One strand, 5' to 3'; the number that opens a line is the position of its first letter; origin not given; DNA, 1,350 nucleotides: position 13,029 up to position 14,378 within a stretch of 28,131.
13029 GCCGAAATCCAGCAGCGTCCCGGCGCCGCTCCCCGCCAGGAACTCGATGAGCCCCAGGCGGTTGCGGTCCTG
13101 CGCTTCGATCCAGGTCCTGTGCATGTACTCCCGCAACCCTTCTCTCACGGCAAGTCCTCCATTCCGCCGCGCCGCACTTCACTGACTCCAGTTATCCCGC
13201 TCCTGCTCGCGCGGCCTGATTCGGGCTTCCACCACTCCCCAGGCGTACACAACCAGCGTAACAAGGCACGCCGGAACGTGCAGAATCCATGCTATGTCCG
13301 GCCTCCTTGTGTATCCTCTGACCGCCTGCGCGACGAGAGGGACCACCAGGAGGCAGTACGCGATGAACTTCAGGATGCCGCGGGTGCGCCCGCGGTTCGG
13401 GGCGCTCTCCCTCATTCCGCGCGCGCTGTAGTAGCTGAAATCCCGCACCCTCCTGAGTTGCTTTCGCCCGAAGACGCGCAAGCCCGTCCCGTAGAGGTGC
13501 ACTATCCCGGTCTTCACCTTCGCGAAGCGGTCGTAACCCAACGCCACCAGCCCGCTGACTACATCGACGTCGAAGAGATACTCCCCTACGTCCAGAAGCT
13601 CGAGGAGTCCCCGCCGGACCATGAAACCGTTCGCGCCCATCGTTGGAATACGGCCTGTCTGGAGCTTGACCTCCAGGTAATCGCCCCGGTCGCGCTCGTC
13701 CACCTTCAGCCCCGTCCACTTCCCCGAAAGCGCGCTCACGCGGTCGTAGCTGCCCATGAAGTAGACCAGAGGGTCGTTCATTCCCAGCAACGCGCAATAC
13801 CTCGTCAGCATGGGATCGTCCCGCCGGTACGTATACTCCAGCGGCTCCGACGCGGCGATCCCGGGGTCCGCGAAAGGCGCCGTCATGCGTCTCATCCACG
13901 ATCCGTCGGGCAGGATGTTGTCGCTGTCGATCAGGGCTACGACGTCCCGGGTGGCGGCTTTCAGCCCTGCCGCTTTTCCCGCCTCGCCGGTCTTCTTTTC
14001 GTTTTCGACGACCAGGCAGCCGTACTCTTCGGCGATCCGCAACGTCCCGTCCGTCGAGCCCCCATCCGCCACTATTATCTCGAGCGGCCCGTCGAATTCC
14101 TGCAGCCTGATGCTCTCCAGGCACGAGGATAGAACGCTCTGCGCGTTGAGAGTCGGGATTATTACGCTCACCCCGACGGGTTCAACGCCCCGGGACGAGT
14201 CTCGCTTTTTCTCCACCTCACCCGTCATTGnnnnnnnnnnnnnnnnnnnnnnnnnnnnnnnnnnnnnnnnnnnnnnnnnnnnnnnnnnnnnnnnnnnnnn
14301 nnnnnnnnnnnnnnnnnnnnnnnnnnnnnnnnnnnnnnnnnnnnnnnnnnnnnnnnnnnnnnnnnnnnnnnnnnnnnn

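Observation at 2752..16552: pilA-linked 14-kb island of four GT-C-type enzymes, a GT2 and four methylating enzymes: candidate new pilin glyco-methylation system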

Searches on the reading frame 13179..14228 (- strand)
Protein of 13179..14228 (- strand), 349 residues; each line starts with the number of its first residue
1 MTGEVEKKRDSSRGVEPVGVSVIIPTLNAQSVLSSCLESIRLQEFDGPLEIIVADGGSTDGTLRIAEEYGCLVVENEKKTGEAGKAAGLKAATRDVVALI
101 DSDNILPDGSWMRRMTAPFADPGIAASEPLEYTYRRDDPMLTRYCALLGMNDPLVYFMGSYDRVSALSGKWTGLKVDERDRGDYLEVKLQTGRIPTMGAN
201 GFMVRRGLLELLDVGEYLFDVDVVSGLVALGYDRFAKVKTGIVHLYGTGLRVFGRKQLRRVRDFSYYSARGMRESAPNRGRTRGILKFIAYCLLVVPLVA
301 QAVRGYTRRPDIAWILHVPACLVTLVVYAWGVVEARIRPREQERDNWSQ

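Call 5: search_protein_families(library=pfam, proteins=[window:13179-14228:-], max_evalue=0.01)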
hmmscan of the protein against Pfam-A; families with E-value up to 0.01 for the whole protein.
window:13179-14228:- (349 aa): 2 families
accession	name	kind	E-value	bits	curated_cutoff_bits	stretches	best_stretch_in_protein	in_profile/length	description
PF00535.33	Glycos_transf_2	-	1.2e-21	77.9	23.3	1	21-123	1-107/168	Glycosyl transferase family 2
PF13641.12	Glyco_tranf_2_3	-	3.9e-13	50.4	27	1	20-169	3-161/230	Glycosyltransferase like family 2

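Call 8: search_protein_families(library=ncbifam, proteins=[window:13179-14228:-], max_evalue=0.01)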
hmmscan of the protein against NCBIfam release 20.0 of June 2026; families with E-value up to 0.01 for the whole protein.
window:13179-14228:- (349 aa): 18 families
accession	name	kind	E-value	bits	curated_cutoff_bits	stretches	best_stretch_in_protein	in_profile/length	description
TIGR03965.1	mycofact_glyco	equivalog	2.8e-18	66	280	1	17-145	73-205/467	mycofactocin biosynthesis glycosyltransferase MftF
TIGR04283.1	glyco_like_mftF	equivalog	4.7e-14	52.5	182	1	20-117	1-95/221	TIGR04283 family arsenosugar biosynthesis glycosyltransferase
NF010496.0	PRK13915.1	equivalog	1.2e-11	44.3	262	1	19-124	32-148/307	glucosyl-3-phosphoglycerate synthase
NF007482.0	PRK10073.1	equivalog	8e-11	41.5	423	1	20-115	8-107/334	glycosyltransferase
TIGR04182.1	glyco_TIGR04182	equivalog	9.6e-10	38.3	325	1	20-106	2-85/293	S-layer glycoprotein N-glycosyltransferase AglJ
TIGR04242.1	nodulat_NodC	equivalog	7.4e-09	35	550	1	18-143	48-180/395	chitooligosaccharide synthase NodC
NF041875.1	EPS_EpsD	equivalog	1.5e-08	34.4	370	1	20-105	1-91/325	exopolysaccharide biosynthesis glycosyltransferase EpsD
TIGR03469.1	HpnB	hypoth_equivalog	8.7e-08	31.6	379.25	1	19-69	45-95/386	hopene-associated glycosyltransferase HpnB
NF050050.1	ProtGlycPglI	equivalog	4.5e-07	29.5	500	1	20-109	4-99/306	GalNAc(5)-diNAcBac-PP-undecaprenol beta-1,3-glucosyltransferase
NF041394.1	GtaseAglG_Halo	equivalog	7.6e-07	28.7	440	1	20-119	3-107/304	glucosyl-dolichyl phosphate glucuronosyltransferase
NF038302.1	EPS_HpsE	equivalog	2.8e-06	26.5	300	1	20-115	3-107/307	hormogonium polysaccharide biosynthesis glycosyltransferase HpsE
NF047683.1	TeichurnBiosyTuaG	equivalog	2.9e-06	27.1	400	1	20-105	8-98/252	teichuronic acid biosynthesis protein TuaG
TIGR03937.1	PgaC_IcaA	equivalog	5.1e-06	25.7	422.3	1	14-110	41-142/407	poly-beta-1,6-N-acetyl-D-glucosamine synthase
NF053739.1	GlytfEpsEBac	equivalog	5.2e-06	25.6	450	1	20-105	3-94/265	glycosyltransferase EpsE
NF041391.1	DPhHxTase_Halo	equivalog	1.5e-05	24.1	375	1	26-107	3-82/213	dolichyl-phosphate hexose transferase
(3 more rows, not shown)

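Call 24: search_solved_structures(query=window:13179-14228:-, max_evalue=0.001)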
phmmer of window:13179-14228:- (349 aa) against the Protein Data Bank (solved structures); distinct sequences matched with E-value up to 0.001: 20.
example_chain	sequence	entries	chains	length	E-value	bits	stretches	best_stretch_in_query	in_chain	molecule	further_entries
2z87_A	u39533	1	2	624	2.7e-11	46.5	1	19-132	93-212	Chondroitin synthase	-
2z86_A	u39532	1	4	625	2.7e-11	46.5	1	19-132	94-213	Chondroitin synthase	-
6yv7_B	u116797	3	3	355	1.2e-06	31.2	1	20-126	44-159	Glycosyl transferase, family 2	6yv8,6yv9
6yv7_A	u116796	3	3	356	1.2e-06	31.2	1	20-126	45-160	Glycosyl transferase, family 2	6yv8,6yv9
5tze_C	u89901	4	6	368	2.4e-06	30.2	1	20-106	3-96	Glycosyl transferase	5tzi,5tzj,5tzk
5tz8_A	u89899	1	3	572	5e-06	29.2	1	20-106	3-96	Glycosyl transferase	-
7pdo_A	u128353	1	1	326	5.1e-06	29.1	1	20-119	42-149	Glucosyl-3-phosphoglycerate synthase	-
7p5l_A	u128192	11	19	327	5.2e-06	29.1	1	20-119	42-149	Glucosyl-3-phosphoglycerate synthase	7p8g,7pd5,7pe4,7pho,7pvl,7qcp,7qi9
5hea_A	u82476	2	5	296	5.5e-06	29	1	20-108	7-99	Putative glycosyltransferase (GalT1)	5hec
9omm_A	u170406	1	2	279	6.1e-06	28.9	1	19-71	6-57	Glycosyltransferase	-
9omh_A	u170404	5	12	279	6.2e-06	28.8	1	19-71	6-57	Glycosyltransferase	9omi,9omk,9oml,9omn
9omj_A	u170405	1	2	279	6.4e-06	28.8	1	19-71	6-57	Glycosyltransferase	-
4y6n_A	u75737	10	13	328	1.6e-05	27.5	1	20-119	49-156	Glucosyl-3-phosphoglycerate synthase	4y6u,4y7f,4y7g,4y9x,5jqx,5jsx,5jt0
3e25_A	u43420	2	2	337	1.7e-05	27.4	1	20-119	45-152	Putative uncharacterized protein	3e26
3bcv_A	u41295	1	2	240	1.7e-05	27.4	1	20-112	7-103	Putative glycosyltransferase protein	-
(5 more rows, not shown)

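Call 41: find_homologous_proteins(query=window:13179-14228:-, max_evalue=1e-10)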
Query window:13179-14228:- (349 aa): 2460 proteins with E <= 1e-10 among 8000 candidates; the best 120 are listed.
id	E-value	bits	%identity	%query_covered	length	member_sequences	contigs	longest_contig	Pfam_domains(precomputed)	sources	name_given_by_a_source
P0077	2.3e-231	785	100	100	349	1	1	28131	PF13641.13,PF00535.33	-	-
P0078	3.2e-159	548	71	96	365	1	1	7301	PF13641.13,PF00535.33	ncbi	ncbi:MAG TPA: glycosyltransferase [Candidatus Anoxymicrobiaceae bacterium]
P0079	3.4e-157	541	70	95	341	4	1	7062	PF13641.13,PF00535.33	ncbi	ncbi:MAG TPA: glycosyltransferase [Candidatus Anoxymicrobiaceae bacterium]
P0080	1.5e-155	536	68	95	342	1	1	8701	PF13641.13,PF00535.33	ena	-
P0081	2.0e-155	535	68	95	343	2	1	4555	PF13641.13,PF00535.33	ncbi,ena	ncbi:MAG TPA: glycosyltransferase family 2 protein [Candidatus Anoxymicrobiaceae bacterium]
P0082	1.0e-153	530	68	94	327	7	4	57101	PF13641.13,PF00535.33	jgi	jgi:glycosyltransferase involved in cell wall biosynthesis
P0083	2.9e-148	512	65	97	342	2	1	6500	PF13641.13,PF00535.33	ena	-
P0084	2.2e-147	509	68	90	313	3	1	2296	PF00535.33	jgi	-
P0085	3.9e-147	508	65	95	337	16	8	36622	PF13641.13,PF00535.33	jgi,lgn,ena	jgi:glycosyltransferase involved in cell wall biosynthesis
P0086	5.2e-147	508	64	97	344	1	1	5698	PF13641.13,PF00535.33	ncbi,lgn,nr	ncbi:MAG: glycosyltransferase family 2 protein [Actinomycetia bacterium]|nr:glycosyltransferase fami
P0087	6.5e-147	507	63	98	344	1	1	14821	PF13641.13,PF00535.33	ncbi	-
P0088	1.2e-146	506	65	95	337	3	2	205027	PF13641.13,PF00535.33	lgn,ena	-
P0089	2.7e-146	505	65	95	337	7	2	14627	PF13641.13,PF00535.33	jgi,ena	-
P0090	4.1e-146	505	66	95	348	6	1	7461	PF13641.13,PF00535.33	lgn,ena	-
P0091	8.5e-146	504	67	90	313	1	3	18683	PF00535.33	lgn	-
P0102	4.7e-140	485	66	95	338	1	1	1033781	PF13641.13,PF00535.33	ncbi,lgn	-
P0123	2.6e-131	456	57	97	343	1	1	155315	PF13641.13,PF00535.33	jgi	-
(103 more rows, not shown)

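Call 43: find_encoding_contigs(protein=P0123, flank=10000, max_places=1)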
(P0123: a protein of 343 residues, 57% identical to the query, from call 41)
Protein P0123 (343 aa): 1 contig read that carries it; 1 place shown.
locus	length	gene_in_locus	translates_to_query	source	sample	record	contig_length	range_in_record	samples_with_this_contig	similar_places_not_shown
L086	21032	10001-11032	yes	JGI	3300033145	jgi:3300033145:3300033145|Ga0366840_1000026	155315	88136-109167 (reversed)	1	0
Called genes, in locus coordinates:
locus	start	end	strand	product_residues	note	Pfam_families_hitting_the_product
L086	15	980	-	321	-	PF01073:3Beta_HSD, PF01370:Epimerase, PF02719:Polysacc_synt_2, PF04321:RmlD_sub_bind, PF07993:NAD_binding_4 (faint), PF08659:KR (weak), PF16363:GDP_Man_Dehyd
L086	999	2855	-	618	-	PF13522:GATase_6, PF13537:GATase_7, PF00733:Asn_synthase, PF06508:QueC (weak)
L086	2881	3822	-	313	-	PF00535:Glycos_transf_2, PF10111:Glyco_tranf_2_2, PF13641:Glyco_tranf_2_3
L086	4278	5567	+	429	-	-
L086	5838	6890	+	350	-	PF01370:Epimerase, PF02719:Polysacc_synt_2, PF04321:RmlD_sub_bind, PF16363:GDP_Man_Dehyd, PF07993:NAD_binding_4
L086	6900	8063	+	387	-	PF00534:Glycos_transf_1, PF13692:Glyco_trans_1_4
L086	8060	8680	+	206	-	PF13489:Methyltransf_23 (weak), PF13847:Methyltransf_31, PF08241:Methyltransf_11, PF13649:Methyltransf_25 (weak)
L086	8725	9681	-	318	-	PF01209:Ubie_methyltran (weak), PF13847:Methyltransf_31, PF08241:Methyltransf_11, PF08242:Methyltransf_12, PF13649:Methyltransf_25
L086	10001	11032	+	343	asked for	PF13641:Glyco_tranf_2_3, PF00535:Glycos_transf_2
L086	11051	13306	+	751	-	-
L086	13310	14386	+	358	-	PF01321:Creatinase_N, PF00557:Peptidase_M24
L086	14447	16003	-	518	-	-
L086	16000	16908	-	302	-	-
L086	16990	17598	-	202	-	-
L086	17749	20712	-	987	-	-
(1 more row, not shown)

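Call 44: find_encoding_contigs(protein=P0102, flank=10000, max_places=1)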
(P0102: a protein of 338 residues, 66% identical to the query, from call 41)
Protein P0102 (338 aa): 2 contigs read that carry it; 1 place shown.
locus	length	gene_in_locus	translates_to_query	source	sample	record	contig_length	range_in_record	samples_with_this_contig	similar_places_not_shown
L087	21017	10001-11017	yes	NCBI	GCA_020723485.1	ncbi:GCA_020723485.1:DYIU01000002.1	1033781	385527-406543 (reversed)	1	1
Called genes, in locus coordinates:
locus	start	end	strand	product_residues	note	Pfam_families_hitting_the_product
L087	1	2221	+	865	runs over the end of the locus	-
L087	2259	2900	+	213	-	-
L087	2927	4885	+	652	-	-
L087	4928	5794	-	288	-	-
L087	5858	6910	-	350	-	PF01321:Creatinase_N, PF00557:Peptidase_M24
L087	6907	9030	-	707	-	PF19830:DUF6311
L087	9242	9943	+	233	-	PF02353:CMAS, PF13489:Methyltransf_23, PF13649:Methyltransf_25, PF08241:Methyltransf_11, PF08242:Methyltransf_12 (weak)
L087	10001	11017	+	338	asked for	PF00535:Glycos_transf_2, PF13641:Glyco_tranf_2_3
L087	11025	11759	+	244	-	PF13489:Methyltransf_23, PF07021:MetW, PF13847:Methyltransf_31, PF08241:Methyltransf_11, PF08242:Methyltransf_12, PF13649:Methyltransf_25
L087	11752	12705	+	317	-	PF13641:Glyco_tranf_2_3, PF00535:Glycos_transf_2, PF10111:Glyco_tranf_2_2 (weak)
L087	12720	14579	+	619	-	PF13522:GATase_6, PF13537:GATase_7, PF00733:Asn_synthase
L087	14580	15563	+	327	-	PF01370:Epimerase, PF02719:Polysacc_synt_2, PF04321:RmlD_sub_bind, PF08659:KR (weak), PF01073:3Beta_HSD, PF16363:GDP_Man_Dehyd, PF07993:NAD_binding_4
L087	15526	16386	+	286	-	PF13489:Methyltransf_23, PF13649:Methyltransf_25, PF08241:Methyltransf_11 (weak)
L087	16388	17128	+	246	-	PF13489:Methyltransf_23, PF08242:Methyltransf_12 (weak), PF08241:Methyltransf_11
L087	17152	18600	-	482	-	PF02310:B12-binding, PF04055:Radical_SAM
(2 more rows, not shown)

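Call 60: predict_structure(alignment_id=A2)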
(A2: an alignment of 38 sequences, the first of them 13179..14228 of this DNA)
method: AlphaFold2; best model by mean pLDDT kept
length: 349 residues; sequences in the alignment: 38
mean_pLDDT: 91.9   pTM: 0.89
mean pLDDT of the five models: 91.9, 91.7, 91.7, 91.2, 90.7
residues with pLDDT >= 90: 266; 70-90: 61; 50-70: 20; < 50: 2
segments of 3 or more residues with pLDDT < 50: none
pLDDT, mean of each block of 10 residues (from residue 1): 56 73 97 98 96 97 98 96 95 98 97 98 98 96 97 94 96 95 97 88 96 89 93 98 93 91 87 68 94 98 98 98 96 83 75
secondary structure, 60 per line:
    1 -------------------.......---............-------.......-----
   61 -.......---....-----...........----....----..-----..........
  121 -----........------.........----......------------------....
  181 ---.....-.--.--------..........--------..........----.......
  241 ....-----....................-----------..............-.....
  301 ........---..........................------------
elements in order: E20-26 H30-41 E49-55 H62-68 E72-75 H81-91 E96-99 H111-120 E126-133 H140-148 H153-158 E177-180 E184-188 E202-205 H206-211 H220-229 E234-244 H250-269 H281-294 H296-308 H312-337

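Call 63: fold_search(model_id=the predicted structure, library=pdb)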
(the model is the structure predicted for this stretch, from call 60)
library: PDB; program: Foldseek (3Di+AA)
matches with E <= 10: 1298; with E <= 0.001: 345
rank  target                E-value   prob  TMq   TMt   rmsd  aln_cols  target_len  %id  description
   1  6yv7_B                1.2e-11  1.00  0.48  0.49  10.1       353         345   19  Mannosyltransferase PcManGT from Pyrobaculum calidifontis (released 2020-07-22)
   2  6yv7_A                3.4e-11  1.00  0.50  0.51   6.9       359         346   19  Mannosyltransferase PcManGT from Pyrobaculum calidifontis (released 2020-07-22)
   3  9b8v_E                1.6e-10  1.00  0.55  0.26   7.6       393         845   15  AlphaFold2 informed cryo-EM model of the E. coli cellulose synthase BcsAG3B6 complex (released 2025-02-19)
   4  9omh_D                2.9e-10  1.00  0.40  0.51  12.1       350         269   16  WrtF fucosyltransferase - Apo (released 2025-10-29)
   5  9omn_B                5.0e-10  1.00  0.41  0.51  11.5       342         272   16  WrtF fucosyltransferase - GDP-2-deoxy-2-fluoro-beta-L-fucose (released 2025-10-29)
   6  9bhc_B                5.6e-10  1.00  0.38  0.42  16.1       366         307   17  Salmonella undecaprenyl-phosphate 4-deoxy-4-formamido-L-arabinose transferase (ArnC) (released 2025-02-12)
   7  5jt0                  1.1e-09  1.00  0.46  0.55   5.7       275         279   22  Crystal structure of glucosyl-3-phosphoglycerate synthase from Mycobacterium tuberculosis in complex with Mn2+, uridine- (released 2017-05-24)
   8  9omn_A                1.1e-09  1.00  0.41  0.55  11.9       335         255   15  WrtF fucosyltransferase - GDP-2-deoxy-2-fluoro-beta-L-fucose (released 2025-10-29)
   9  9omm_B                1.1e-09  1.00  0.41  0.52  12.8       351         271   14  WrtF fucosyltransferase - tetrasaccharide product (released 2025-10-29)
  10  9omh_A                1.2e-09  1.00  0.43  0.54  10.8       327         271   17  WrtF fucosyltransferase - Apo (released 2025-10-29)
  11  9omm_A                1.6e-09  1.00  0.42  0.56  11.4       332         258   14  WrtF fucosyltransferase - tetrasaccharide product (released 2025-10-29)
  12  5tzi                  1.7e-09  1.00  0.42  0.43  11.9       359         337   17  Crystal structure of S. aureus TarS 1-349 (released 2017-01-04)
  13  9bhc_A                1.7e-09  1.00  0.37  0.41  16.2       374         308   17  Salmonella undecaprenyl-phosphate 4-deoxy-4-formamido-L-arabinose transferase (ArnC) (released 2025-02-12)
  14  9omj_A                2.0e-09  1.00  0.43  0.54  11.1       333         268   16  WrtF fucosyltransferase - GDP-beta-L-fucose (released 2025-10-29)
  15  5hea_A                2.1e-09  1.00  0.46  0.56  10.2       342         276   13  CgT structure in hexamer (released 2016-08-31)
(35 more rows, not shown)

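Call 75: find_encoding_contigs(protein=P0082, flank=10000, max_places=2)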
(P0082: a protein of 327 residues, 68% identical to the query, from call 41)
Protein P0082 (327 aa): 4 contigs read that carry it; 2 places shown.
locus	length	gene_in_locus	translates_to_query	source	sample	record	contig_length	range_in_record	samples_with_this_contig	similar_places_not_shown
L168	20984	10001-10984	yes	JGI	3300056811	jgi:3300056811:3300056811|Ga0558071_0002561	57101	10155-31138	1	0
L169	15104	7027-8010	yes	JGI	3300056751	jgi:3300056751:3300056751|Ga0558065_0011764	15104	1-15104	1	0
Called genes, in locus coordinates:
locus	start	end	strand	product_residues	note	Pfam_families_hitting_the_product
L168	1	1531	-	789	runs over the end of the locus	PF09586:YfhO (weak)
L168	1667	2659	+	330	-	PF06750:A24_N_bact, PF01478:Peptidase_A24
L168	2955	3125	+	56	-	PF12728:HTH_17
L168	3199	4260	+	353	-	PF11104:PilM_2, PF14450:FtsA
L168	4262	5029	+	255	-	-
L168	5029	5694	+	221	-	PF04350:PilO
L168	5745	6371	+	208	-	-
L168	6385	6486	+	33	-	-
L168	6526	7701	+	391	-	PF01264:Chorismate_synt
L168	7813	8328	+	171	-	PF01202:SKI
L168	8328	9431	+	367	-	PF00465:Fe-ADH, PF13685:Fe-ADH_2, PF01761:DHQ_synthase, PF24621:DHQS_C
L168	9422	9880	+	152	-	PF01220:DHquinase_II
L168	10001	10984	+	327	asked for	PF00535:Glycos_transf_2, PF13641:Glyco_tranf_2_3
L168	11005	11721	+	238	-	PF13489:Methyltransf_23, PF13847:Methyltransf_31, PF08241:Methyltransf_11, PF08242:Methyltransf_12, PF13649:Methyltransf_25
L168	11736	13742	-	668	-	PF18915:DUF5667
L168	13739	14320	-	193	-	PF07638:Sigma70_ECF, PF04542:Sigma70_r2, PF08281:Sigma70_r4_2, PF04545:Sigma70_r4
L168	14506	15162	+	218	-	-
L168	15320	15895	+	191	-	-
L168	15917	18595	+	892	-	-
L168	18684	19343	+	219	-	-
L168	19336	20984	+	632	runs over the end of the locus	-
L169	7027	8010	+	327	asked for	PF00535:Glycos_transf_2, PF13641:Glyco_tranf_2_3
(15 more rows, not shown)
